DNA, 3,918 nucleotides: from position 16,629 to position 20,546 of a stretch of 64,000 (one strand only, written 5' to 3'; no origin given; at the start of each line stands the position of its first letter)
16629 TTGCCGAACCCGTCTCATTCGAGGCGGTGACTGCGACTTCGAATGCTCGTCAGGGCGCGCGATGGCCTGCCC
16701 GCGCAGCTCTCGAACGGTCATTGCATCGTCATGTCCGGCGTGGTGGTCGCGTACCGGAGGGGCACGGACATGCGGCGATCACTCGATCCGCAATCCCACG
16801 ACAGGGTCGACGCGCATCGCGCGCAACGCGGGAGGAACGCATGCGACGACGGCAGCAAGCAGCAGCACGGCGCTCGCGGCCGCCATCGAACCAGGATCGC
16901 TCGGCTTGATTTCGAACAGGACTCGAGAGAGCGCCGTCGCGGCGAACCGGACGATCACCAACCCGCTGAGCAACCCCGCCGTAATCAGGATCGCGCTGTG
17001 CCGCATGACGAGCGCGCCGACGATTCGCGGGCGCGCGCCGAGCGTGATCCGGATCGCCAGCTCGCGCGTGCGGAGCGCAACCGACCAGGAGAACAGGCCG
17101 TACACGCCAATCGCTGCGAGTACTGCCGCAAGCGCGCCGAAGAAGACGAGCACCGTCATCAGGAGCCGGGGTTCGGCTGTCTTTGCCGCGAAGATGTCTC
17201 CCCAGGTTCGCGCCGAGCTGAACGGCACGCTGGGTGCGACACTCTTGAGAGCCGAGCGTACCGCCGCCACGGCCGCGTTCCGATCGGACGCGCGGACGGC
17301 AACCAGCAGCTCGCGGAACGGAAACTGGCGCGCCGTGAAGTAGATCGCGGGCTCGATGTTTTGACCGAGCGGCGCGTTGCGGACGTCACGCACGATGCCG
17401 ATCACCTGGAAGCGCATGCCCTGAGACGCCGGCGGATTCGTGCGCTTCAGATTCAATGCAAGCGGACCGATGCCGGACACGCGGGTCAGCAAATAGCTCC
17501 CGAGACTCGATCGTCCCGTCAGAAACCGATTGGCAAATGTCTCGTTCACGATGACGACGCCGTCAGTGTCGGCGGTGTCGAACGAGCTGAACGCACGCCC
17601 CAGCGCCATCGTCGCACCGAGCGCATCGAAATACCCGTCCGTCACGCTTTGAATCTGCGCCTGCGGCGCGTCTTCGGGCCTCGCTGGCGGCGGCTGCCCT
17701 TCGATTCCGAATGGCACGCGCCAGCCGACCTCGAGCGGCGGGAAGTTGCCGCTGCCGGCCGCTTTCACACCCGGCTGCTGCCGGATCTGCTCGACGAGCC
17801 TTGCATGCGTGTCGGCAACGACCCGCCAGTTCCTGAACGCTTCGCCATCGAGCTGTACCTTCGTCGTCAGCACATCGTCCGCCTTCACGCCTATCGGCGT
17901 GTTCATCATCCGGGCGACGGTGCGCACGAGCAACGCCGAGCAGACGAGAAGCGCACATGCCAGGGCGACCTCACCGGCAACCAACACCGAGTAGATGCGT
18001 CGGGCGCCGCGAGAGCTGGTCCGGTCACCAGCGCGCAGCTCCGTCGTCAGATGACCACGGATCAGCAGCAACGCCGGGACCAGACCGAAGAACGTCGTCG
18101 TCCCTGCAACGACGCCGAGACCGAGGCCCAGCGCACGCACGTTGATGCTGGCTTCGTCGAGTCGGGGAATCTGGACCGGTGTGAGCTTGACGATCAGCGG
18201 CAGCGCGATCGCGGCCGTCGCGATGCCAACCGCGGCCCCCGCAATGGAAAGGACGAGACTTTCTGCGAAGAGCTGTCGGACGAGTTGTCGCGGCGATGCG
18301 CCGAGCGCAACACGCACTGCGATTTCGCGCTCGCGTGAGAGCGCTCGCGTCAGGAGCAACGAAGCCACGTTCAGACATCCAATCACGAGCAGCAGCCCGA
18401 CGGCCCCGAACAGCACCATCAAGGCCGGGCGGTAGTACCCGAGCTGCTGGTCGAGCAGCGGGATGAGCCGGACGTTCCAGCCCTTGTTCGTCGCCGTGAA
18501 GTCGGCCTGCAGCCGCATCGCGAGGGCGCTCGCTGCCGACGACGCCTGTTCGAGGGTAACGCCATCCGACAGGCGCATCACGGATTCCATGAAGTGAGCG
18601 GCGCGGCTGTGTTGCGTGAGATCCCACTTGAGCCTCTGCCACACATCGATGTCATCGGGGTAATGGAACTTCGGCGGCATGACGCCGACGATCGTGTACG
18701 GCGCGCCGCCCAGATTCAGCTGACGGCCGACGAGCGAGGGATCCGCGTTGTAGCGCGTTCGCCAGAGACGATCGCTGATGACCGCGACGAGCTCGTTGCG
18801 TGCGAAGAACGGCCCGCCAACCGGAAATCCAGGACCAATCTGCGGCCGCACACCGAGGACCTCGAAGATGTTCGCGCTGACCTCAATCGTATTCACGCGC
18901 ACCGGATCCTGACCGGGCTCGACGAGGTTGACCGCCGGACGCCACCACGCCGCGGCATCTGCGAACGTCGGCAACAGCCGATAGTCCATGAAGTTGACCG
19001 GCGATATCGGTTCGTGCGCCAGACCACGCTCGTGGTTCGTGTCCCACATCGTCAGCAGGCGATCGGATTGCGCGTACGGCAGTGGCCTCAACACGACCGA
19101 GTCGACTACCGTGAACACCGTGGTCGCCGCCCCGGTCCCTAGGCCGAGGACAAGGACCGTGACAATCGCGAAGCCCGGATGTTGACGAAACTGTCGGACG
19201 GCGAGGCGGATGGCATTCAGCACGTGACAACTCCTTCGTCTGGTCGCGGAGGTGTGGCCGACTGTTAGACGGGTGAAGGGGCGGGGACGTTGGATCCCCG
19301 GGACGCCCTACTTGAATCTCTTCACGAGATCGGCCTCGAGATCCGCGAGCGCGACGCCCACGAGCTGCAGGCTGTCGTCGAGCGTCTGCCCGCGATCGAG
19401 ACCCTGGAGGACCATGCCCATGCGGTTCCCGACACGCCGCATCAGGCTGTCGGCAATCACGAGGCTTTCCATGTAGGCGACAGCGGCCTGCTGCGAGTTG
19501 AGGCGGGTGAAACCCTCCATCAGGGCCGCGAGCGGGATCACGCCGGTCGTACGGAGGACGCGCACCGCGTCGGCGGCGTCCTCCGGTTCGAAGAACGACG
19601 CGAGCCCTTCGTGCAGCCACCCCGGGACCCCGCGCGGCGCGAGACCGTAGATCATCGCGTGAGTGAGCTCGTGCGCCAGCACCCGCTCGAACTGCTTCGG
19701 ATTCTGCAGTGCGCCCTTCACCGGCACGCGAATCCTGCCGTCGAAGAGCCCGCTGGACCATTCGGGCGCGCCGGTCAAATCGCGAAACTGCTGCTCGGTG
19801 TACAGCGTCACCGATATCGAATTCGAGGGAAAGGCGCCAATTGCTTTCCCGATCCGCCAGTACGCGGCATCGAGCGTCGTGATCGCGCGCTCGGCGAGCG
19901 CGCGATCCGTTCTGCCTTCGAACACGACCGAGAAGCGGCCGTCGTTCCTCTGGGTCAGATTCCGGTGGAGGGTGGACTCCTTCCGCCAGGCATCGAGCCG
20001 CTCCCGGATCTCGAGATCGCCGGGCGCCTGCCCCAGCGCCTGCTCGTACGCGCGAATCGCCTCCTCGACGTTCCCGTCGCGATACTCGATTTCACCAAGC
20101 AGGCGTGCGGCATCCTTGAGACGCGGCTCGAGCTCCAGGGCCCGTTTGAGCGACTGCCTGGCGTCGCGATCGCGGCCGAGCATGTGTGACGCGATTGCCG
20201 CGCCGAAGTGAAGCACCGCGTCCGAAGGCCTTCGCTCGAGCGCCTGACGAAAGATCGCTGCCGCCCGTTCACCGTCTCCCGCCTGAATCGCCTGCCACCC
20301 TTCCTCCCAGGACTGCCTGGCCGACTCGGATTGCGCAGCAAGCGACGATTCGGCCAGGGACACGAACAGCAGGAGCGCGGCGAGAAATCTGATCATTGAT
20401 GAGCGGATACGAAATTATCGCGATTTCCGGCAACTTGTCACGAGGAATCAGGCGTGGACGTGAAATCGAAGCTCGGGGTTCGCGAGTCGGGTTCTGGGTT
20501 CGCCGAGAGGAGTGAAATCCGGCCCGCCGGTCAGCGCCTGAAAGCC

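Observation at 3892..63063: Window-wide pattern: most intergenic spacers carry private short-unit arrays arranged as self-complementary arms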

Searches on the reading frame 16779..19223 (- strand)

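Call 20: search_protein_families(library=pfam, proteins=[window:16779-19223:-])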
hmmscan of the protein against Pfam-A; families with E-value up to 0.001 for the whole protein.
window:16779-19223:- (814 aa): 2 families
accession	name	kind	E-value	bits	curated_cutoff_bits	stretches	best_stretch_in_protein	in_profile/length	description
PF12704.14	MacB_PCD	-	3.7e-28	99.7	27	2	20-232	2-205/207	MacB-like periplasmic core domain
PF02687.27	FtsX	-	1.7e-20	73.7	25.5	2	274-389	3-117/120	FtsX-like permease C-terminal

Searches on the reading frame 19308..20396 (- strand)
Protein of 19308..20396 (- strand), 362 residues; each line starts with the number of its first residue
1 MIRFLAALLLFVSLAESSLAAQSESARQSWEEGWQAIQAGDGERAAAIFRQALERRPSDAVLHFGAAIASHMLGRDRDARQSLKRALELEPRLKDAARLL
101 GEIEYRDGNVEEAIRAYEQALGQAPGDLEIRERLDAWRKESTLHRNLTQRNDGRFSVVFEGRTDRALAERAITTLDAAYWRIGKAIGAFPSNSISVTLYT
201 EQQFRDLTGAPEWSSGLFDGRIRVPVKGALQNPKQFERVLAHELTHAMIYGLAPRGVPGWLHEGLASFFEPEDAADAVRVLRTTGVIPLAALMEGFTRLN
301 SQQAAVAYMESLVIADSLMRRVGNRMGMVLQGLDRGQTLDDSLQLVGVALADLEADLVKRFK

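Call 20: search_protein_families(library=pfam, proteins=[window:19308-20396:-])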
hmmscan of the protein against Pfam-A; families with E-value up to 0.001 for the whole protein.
window:19308-20396:- (362 aa): 14 families
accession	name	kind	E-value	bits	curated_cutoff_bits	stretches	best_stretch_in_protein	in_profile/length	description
PF07719.23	TPR_2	-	8.1e-13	47.9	27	1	97-126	4-33/34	Tetratricopeptide repeat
PF14559.12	TPR_19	-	1.9e-11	44.6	25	1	36-101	1-66/68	Tetratricopeptide repeat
PF13432.12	TPR_16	-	6.3e-10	39.8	32.7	1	77-127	14-64/65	Tetratricopeptide repeat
PF13428.12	TPR_14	-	5.3e-09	36.3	23.5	1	95-134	2-41/44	Tetratricopeptide repeat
PF13485.12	Peptidase_MA_2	-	1.2e-08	35.5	32.4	1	179-354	6-192/201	Peptidase MA superfamily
PF00515.34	TPR_1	-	4.6e-08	33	27.8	0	100-126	7-33/34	Tetratricopeptide repeat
PF13424.12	TPR_12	-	3.4e-07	30.8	30.1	0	43-89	27-74/77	Tetratricopeptide repeat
PF13181.12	TPR_8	-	8.6e-07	29.1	25.7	0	100-125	7-32/34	Tetratricopeptide repeat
PF13414.12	TPR_11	-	1.6e-06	28.1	26.8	0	101-121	1-21/42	TPR repeat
PF13176.12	TPR_7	-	1.8e-06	28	27.9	0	99-127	4-34/36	Tetratricopeptide repeat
PF07607.17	DUF1570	-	1.2e-05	26.1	22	1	240-309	5-78/129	Protein of unknown function (DUF1570)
PF13174.12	TPR_6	-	3e-05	24.8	26.3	0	99-125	5-31/33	Tetratricopeptide repeat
PF23914.1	TPR_CcmH_CycH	-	5.1e-05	23.6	42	1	36-125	60-152/158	Cytochrome c-type biogenesis protein H TPR domain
PF13431.12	TPR_17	-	0.0001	22.8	24.4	0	49-81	2-34/34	Tetratricopeptide repeat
